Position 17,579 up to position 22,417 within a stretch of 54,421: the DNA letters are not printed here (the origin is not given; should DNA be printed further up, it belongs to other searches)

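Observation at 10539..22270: Translationally coupled operon of three giant non-enzymatic proteins (891/1509/1513 aa): candidate uncharacterised scaffold system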

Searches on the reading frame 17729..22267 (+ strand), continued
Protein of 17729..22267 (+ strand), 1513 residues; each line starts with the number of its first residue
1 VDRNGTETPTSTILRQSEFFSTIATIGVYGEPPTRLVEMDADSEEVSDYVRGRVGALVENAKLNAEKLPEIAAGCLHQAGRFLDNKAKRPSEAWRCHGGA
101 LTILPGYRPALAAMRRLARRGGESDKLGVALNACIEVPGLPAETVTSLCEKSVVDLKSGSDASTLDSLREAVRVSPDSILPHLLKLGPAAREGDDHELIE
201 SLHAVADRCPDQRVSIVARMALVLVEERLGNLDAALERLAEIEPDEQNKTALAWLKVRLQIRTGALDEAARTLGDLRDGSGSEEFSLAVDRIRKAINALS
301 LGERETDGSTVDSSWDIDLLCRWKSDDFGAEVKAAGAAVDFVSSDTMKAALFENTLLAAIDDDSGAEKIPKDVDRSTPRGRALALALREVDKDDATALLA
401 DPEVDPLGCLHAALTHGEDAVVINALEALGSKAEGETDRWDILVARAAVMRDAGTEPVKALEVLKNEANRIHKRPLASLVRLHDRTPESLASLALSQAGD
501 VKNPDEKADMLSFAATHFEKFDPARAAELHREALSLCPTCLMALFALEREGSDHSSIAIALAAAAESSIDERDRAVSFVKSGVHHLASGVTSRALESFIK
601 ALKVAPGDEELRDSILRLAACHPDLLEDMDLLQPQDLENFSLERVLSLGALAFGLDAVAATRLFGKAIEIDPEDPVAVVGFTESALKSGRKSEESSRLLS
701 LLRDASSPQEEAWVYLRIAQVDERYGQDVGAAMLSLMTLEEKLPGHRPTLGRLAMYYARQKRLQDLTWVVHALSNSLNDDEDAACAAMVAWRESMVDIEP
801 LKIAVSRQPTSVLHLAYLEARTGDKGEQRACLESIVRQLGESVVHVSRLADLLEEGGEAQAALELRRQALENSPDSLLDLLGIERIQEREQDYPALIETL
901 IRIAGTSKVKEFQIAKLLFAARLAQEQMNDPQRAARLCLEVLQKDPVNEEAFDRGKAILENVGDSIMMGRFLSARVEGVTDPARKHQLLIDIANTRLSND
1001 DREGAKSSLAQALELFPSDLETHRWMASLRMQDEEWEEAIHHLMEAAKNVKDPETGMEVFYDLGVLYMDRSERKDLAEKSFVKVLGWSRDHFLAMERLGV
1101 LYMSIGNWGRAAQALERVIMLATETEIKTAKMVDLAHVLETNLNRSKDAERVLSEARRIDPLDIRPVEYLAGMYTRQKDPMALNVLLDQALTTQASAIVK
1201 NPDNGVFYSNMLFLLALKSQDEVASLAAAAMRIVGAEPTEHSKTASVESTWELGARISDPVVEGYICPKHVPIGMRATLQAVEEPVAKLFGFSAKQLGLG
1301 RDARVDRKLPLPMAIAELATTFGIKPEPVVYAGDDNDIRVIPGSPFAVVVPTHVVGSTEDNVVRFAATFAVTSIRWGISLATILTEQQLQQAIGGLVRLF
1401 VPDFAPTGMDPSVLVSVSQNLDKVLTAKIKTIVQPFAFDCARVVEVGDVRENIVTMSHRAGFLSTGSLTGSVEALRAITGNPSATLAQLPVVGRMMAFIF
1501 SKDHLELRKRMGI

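Call 57: find_encoding_contigs(protein=P0130, flank=10000, max_places=1)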
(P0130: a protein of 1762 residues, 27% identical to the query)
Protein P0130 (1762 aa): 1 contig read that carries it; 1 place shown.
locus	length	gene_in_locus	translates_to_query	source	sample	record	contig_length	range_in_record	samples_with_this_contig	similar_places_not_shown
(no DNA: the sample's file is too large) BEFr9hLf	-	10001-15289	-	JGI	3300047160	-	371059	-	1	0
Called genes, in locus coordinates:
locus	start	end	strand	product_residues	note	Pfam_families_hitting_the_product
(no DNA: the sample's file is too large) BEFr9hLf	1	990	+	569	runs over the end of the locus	PF00989:PAS, PF13188:PAS_8 (weak), PF08448:PAS_4, PF13426:PAS_9, PF00990:GGDEF, PF00563:EAL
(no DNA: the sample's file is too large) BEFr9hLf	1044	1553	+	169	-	-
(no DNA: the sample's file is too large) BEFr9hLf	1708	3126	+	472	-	PF02133:Transp_cyt_pur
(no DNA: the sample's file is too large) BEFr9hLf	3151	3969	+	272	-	PF01135:PCMT (weak), PF01209:Ubie_methyltran, PF00398:RrnaAD (weak), PF13489:Methyltransf_23, PF13847:Methyltransf_31, PF08241:Methyltransf_11, PF08242:Methyltransf_12, PF13649:Methyltransf_25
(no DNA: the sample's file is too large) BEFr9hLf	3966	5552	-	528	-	PF13517:FG-GAP_3, PF01839:FG-GAP (weak), PF13517:FG-GAP_3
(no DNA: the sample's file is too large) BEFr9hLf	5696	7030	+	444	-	PF00202:Aminotran_3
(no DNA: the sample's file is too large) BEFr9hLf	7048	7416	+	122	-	PF13975:gag-asp_proteas (weak)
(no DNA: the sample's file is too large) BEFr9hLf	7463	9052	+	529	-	PF13520:AA_permease_2, PF00324:AA_permease, PF13906:AA_permease_C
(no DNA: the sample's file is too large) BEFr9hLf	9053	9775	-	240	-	PF14518:Haem_oxygenas_2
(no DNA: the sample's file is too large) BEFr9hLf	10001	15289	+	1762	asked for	PF00069:Pkinase, PF07714:PK_Tyr_Ser-Thr, PF13424:TPR_12 (faint), PF13428:TPR_14 (faint), PF14559:TPR_19 (faint), PF13431:TPR_17 (faint), PF13176:TPR_7 (faint), PF23914:TPR_CcmH_CycH (faint), +7 more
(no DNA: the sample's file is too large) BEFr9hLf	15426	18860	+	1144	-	PF00526:Dicty_CTDC (weak)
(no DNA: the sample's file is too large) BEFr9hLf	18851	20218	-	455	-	PF00069:Pkinase, PF01636:APH (faint), PF07714:PK_Tyr_Ser-Thr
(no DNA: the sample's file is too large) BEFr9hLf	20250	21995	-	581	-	PF26410:GH5_mannosidase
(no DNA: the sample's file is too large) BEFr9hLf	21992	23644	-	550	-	PF01841:Transglut_core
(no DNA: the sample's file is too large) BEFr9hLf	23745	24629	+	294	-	-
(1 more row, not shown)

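Call 58: find_encoding_contigs(protein=P0108, flank=10000, max_places=1)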
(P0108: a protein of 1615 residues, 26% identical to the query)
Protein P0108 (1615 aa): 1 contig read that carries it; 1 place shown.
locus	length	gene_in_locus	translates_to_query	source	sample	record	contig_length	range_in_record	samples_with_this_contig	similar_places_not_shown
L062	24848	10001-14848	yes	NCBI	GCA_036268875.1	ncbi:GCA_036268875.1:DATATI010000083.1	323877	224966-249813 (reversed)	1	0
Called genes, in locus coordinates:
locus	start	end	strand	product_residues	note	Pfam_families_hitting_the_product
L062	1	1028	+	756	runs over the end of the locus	PF00266:Aminotran_5, PF01212:Beta_elim_lyase (weak), PF03054:tRNA_Me_trans, PF20259:tRNA_Me_trans_M, PF20258:tRNA_Me_trans_C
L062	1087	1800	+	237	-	PF14622:Ribonucleas_3_3, PF00636:Ribonuclease_3, PF00035:dsrm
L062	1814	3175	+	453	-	PF01743:PolyA_pol, PF12627:PolyA_pol_RNAbd, PF01966:HD, PF13735:tRNA_NucTran2_2 (faint)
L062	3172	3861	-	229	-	PF01012:ETF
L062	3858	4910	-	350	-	PF01012:ETF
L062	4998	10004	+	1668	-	-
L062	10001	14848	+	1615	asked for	PF14559:TPR_19 (faint), PF25064:ARM_TT21_5th (faint)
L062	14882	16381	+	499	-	PF00069:Pkinase, PF03109:ABC1 (faint), PF07714:PK_Tyr_Ser-Thr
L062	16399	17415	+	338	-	PF01244:Peptidase_M19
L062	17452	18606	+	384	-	PF04055:Radical_SAM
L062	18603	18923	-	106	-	-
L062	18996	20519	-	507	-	-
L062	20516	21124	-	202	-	PF07638:Sigma70_ECF (weak), PF04542:Sigma70_r2, PF08281:Sigma70_r4_2, PF04545:Sigma70_r4 (weak)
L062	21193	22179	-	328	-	-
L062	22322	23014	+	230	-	-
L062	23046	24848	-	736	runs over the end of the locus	-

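Call 83: search_protein_families(library=pfam, proteins=[L059:16736-17329:+], max_evalue=0.0001)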
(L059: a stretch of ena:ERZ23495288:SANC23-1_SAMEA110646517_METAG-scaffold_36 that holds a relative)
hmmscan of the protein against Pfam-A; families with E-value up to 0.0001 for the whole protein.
L059:16736-17329:+ (198 aa): 0 families

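Call 85: search_protein_families(library=padloc, proteins=[window:17729-22267:+], max_evalue=0.01)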
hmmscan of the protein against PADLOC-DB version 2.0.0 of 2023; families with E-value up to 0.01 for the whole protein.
window:17729-22267:+ (1513 aa): 0 families

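Call 88: find_encoding_contigs(protein=P0127, flank=9000, max_places=1)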
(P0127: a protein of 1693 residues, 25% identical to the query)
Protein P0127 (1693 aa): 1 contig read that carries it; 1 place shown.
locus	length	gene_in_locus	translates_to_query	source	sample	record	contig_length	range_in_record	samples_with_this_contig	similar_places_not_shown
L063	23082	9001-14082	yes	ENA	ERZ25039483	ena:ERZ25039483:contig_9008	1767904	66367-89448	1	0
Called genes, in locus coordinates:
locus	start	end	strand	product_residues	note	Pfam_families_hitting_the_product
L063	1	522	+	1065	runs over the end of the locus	PF00069:Pkinase, PF07714:PK_Tyr_Ser-Thr, PF17874:TPR_MalT, PF24885:TPR_NPHP3, PF13424:TPR_12, PF13374:TPR_10, PF13424:TPR_12, PF13424:TPR_12, +11 more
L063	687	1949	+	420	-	PF00080:Sod_Cu (weak)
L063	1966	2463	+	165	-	-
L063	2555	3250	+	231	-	-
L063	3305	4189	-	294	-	PF01979:Amidohydro_1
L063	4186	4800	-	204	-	-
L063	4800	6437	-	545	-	PF01175:Urocanase, PF17392:Urocanase_C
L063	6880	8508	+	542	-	-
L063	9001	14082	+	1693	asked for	PF00515:TPR_1 (faint), PF07719:TPR_2 (faint), PF13176:TPR_7 (faint), PF13181:TPR_8 (faint), PF13428:TPR_14 (faint), PF13414:TPR_11 (faint), PF14559:TPR_19 (faint), PF13432:TPR_16 (weak), +2 more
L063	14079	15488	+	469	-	-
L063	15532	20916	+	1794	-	PF00515:TPR_1 (faint), PF07719:TPR_2 (faint), PF13181:TPR_8 (faint), PF13428:TPR_14 (faint), PF13431:TPR_17 (faint), PF23914:TPR_CcmH_CycH (faint), PF13414:TPR_11 (faint), PF14559:TPR_19 (weak), +1 more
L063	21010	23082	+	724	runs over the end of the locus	PF17963:Big_9 (weak), PF04151:PPC (weak)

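Call 89: find_encoding_contigs(protein=P0098, flank=9000, max_places=1)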
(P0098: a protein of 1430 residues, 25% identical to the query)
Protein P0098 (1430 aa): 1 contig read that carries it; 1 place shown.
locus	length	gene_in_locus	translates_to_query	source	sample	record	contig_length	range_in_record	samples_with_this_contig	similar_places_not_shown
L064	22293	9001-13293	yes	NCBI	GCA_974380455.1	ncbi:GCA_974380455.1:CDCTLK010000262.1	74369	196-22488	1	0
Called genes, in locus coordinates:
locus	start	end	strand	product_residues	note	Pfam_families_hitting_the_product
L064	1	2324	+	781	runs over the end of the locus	-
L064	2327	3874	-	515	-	PF00221:Lyase_aromatic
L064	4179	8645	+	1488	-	PF07719:TPR_2 (faint), PF13432:TPR_16 (weak)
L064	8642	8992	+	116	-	-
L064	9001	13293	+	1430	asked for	PF07719:TPR_2 (faint), PF13181:TPR_8 (faint), PF13431:TPR_17 (faint)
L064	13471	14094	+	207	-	-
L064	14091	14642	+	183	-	PF01467:CTP_transf_like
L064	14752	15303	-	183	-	-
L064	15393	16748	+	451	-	PF00474:SSF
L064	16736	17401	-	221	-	-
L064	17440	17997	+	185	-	-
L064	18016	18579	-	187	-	PF05685:Uma2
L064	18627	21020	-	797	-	PF02861:Clp_N (faint), PF13191:AAA_16 (weak), PF00004:AAA (weak), PF17871:AAA_lid_9, PF00004:AAA (weak), PF07724:AAA_2, PF07728:AAA_5, PF10431:ClpB_D2-small, +2 more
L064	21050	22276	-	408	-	PF03734:YkuD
